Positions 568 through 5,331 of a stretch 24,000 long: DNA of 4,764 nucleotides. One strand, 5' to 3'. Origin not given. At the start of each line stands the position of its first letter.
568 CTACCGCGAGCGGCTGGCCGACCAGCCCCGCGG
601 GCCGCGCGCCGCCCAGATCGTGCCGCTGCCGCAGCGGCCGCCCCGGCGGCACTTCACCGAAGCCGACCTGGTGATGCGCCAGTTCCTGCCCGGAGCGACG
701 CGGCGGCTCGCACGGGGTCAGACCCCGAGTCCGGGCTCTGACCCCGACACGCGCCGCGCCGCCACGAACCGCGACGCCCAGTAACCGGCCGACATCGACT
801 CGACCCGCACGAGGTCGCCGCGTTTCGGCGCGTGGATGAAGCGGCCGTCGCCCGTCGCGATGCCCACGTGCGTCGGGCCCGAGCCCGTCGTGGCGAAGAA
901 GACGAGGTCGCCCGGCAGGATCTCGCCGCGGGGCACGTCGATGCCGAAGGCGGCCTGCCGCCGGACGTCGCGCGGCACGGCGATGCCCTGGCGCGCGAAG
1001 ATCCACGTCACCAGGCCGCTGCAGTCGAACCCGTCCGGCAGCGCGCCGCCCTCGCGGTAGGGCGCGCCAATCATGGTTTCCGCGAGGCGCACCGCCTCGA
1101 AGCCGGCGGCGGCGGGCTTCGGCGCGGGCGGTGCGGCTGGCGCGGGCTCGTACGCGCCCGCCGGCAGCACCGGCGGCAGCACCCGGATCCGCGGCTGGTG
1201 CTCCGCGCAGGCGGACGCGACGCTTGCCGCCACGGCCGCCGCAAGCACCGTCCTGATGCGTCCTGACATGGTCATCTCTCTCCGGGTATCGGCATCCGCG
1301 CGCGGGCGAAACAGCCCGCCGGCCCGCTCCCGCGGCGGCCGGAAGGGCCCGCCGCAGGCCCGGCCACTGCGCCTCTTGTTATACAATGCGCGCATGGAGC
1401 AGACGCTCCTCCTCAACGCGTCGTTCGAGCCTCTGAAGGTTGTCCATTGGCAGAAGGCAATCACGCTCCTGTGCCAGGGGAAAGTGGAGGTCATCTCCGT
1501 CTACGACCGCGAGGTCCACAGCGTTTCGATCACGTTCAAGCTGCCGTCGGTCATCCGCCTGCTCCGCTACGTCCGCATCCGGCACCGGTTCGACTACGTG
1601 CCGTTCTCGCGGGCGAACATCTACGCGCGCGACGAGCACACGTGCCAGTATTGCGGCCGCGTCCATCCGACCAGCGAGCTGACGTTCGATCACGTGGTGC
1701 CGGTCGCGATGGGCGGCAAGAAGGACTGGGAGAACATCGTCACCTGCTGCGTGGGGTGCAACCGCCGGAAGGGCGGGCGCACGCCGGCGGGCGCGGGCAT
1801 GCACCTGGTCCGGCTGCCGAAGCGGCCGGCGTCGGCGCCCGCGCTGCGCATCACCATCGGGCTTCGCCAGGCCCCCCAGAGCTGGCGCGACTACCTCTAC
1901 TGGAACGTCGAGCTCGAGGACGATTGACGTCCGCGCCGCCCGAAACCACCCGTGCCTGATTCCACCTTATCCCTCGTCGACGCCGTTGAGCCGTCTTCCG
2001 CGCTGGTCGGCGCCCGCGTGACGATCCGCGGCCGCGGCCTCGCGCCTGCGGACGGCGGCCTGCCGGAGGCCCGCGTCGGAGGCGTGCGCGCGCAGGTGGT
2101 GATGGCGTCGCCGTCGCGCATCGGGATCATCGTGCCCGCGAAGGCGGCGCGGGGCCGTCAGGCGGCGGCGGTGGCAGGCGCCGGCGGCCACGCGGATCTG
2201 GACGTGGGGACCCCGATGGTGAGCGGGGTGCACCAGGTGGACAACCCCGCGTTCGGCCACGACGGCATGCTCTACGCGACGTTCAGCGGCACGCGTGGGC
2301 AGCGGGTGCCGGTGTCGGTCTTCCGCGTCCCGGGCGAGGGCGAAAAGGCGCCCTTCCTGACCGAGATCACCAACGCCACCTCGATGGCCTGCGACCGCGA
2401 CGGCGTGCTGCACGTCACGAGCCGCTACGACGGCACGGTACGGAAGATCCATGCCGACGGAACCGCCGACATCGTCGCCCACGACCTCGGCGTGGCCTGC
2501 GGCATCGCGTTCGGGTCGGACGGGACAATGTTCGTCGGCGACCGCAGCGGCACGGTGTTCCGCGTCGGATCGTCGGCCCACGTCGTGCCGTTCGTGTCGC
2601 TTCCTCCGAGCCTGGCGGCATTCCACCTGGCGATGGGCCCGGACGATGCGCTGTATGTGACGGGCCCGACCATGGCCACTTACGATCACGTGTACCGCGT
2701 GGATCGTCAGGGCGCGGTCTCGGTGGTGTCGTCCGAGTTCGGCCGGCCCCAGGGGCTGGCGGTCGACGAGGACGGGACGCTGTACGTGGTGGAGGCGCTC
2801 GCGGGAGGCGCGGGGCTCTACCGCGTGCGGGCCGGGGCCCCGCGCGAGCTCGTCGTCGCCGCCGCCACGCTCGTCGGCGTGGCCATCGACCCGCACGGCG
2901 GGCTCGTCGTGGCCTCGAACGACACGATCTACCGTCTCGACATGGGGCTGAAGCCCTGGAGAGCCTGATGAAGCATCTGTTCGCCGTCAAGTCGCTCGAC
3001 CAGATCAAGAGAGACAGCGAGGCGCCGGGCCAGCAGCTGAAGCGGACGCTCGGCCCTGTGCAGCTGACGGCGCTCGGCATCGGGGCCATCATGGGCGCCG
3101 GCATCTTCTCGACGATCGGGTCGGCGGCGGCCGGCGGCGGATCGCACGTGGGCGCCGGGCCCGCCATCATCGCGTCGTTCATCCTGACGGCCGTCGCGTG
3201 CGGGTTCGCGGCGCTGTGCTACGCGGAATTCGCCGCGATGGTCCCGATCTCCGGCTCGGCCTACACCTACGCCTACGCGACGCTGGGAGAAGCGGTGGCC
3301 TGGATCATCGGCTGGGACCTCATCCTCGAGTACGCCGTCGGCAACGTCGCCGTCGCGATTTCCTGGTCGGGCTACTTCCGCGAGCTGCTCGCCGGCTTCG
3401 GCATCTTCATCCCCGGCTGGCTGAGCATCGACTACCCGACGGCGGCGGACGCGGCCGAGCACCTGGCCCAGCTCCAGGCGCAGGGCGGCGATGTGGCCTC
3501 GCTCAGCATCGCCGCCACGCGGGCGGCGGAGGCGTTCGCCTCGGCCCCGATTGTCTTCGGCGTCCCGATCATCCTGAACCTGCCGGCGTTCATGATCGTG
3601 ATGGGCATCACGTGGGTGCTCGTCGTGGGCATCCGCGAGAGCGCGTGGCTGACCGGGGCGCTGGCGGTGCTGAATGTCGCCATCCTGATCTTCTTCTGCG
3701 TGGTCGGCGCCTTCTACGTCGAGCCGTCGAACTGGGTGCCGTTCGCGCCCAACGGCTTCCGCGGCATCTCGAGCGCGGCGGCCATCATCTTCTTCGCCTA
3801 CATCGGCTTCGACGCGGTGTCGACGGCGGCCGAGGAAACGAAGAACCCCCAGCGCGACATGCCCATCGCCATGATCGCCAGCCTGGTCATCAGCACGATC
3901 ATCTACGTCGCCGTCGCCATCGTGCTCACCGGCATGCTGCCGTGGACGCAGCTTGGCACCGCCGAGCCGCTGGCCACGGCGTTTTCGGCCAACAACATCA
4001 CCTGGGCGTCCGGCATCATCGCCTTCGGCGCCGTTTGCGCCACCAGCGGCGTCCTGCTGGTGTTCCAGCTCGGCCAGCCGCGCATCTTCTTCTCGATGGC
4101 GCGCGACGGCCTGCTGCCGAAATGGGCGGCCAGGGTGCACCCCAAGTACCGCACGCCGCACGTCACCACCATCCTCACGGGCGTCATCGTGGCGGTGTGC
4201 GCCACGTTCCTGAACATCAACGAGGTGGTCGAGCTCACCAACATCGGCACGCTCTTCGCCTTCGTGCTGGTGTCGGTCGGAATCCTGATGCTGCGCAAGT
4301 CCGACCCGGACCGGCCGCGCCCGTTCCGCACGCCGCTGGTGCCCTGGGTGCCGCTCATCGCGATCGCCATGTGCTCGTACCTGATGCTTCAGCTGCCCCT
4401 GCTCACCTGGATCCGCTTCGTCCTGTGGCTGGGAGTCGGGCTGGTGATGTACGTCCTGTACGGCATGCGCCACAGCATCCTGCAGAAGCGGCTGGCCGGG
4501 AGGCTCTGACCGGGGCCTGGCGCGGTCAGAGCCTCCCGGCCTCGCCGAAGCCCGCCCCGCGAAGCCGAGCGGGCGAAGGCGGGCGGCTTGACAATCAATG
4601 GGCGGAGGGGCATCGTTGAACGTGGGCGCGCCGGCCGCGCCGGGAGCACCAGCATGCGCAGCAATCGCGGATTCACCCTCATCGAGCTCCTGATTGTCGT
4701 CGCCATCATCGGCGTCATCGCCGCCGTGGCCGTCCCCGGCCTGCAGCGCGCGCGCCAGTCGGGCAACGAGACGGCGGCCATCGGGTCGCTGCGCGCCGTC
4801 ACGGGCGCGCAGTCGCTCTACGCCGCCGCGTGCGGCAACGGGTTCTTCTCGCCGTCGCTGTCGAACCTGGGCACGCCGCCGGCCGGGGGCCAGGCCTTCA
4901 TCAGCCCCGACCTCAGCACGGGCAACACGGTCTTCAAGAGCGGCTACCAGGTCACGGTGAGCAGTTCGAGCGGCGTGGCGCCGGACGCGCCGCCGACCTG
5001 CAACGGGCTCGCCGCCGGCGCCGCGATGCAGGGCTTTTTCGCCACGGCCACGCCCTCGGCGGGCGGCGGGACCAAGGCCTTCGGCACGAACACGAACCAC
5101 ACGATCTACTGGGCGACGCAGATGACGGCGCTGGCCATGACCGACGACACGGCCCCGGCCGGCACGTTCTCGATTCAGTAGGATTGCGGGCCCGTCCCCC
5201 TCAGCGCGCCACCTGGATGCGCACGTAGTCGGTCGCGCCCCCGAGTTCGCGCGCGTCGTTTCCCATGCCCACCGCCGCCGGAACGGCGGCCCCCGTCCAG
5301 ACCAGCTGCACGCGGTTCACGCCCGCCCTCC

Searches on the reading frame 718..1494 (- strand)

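Call 12: search_protein_families(library=pfam, proteins=[window:718-1494:-], max_evalue=0.00001)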
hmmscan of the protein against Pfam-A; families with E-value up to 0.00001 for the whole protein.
window:718-1494:- (258 aa): 1 family
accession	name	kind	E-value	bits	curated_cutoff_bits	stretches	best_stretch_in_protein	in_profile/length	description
PF00877.26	NLPC_P60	-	7e-28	97.1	23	1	143-248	1-105/105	NlpC/P60 family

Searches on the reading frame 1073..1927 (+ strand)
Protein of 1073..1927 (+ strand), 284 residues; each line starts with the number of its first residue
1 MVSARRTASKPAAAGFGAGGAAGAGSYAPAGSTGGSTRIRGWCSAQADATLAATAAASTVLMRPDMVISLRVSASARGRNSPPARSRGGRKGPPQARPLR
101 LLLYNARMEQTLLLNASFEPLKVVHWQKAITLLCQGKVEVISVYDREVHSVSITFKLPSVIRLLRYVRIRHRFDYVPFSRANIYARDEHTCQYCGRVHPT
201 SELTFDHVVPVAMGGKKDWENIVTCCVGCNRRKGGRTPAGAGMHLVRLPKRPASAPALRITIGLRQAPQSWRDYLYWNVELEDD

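Call 11: search_protein_families(library=pfam, proteins=[window:1073-1927:+], max_evalue=0.00001)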
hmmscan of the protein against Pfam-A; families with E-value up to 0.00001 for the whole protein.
window:1073-1927:+ (284 aa): 2 families
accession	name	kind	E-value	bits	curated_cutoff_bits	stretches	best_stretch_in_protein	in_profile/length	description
PF14279.12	HNH_5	-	7.6e-17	61.4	27.5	1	191-245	1-55/56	HNH endonuclease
PF01844.29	HNH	-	1.5e-13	51.1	21.4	1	191-234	1-45/47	HNH endonuclease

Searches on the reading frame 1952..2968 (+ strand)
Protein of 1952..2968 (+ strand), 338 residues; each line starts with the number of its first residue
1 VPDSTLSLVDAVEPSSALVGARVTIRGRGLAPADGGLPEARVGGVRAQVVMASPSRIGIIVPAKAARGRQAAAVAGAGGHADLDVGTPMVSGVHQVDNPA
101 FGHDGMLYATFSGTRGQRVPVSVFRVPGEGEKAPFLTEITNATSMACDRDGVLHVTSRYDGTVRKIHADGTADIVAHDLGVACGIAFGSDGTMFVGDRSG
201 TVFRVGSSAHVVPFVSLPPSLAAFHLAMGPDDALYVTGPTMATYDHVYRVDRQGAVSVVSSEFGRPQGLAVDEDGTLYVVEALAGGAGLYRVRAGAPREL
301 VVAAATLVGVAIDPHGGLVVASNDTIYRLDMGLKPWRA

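Call 11: search_protein_families(library=pfam, proteins=[window:1952-2968:+], max_evalue=0.00001)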
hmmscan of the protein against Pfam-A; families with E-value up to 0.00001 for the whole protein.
window:1952-2968:+ (338 aa): 2 families
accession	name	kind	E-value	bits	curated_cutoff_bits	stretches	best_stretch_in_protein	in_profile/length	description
PF24684.1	Vgb_lyase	-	1.3e-11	44.3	50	1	101-288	20-205/290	Virginiamycin B lyase family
PF08450.18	SGL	-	5.1e-06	26.7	26.3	0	245-322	115-201/246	SMP-30/Gluconolactonase/LRE-like region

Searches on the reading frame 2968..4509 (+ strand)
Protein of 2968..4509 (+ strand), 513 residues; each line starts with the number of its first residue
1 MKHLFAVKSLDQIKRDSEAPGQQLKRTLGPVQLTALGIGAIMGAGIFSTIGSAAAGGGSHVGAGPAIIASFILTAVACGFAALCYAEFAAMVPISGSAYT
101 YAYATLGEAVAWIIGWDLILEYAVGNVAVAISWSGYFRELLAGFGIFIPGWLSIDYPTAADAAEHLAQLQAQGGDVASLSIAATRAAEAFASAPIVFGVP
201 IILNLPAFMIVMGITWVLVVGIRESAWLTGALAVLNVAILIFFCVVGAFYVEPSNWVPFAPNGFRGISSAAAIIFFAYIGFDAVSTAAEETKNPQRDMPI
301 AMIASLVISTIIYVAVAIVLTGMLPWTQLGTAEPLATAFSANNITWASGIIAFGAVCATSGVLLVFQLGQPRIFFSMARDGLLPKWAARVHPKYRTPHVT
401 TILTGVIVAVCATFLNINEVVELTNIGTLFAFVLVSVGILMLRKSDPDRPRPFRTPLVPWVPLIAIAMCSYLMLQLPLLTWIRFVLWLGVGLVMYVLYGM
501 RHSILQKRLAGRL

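Call 11: search_protein_families(library=pfam, proteins=[window:2968-4509:+], max_evalue=0.00001)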
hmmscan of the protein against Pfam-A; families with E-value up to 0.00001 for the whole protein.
window:2968-4509:+ (513 aa): 3 families
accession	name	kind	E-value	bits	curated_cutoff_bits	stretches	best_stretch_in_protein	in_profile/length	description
PF13520.12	AA_permease_2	-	1.3e-52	179.6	27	1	28-474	1-402/427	Amino acid permease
PF00324.27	AA_permease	-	1.5e-34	119.9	24.6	1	34-475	3-419/470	Amino acid permease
PF13906.12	AA_permease_C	-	6e-18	65.1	27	1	453-503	1-51/51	C-terminus of AA_permease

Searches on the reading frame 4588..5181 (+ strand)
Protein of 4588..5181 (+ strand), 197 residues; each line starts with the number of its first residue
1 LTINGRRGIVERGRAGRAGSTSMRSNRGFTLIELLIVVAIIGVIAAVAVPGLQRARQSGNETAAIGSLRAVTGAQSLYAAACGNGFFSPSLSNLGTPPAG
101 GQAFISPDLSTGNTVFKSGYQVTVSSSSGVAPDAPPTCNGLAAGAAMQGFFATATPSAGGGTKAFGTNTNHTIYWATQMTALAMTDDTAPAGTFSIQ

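Call 11: search_protein_families(library=pfam, proteins=[window:4588-5181:+], max_evalue=0.00001)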
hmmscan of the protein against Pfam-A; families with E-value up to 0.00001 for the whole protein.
window:4588-5181:+ (197 aa): 1 family
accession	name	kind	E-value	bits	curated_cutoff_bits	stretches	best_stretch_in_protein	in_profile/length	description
PF07963.17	N_methyl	-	1.1e-09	37.9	21.2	1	23-48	1-26/27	Prokaryotic N-terminal methylation motif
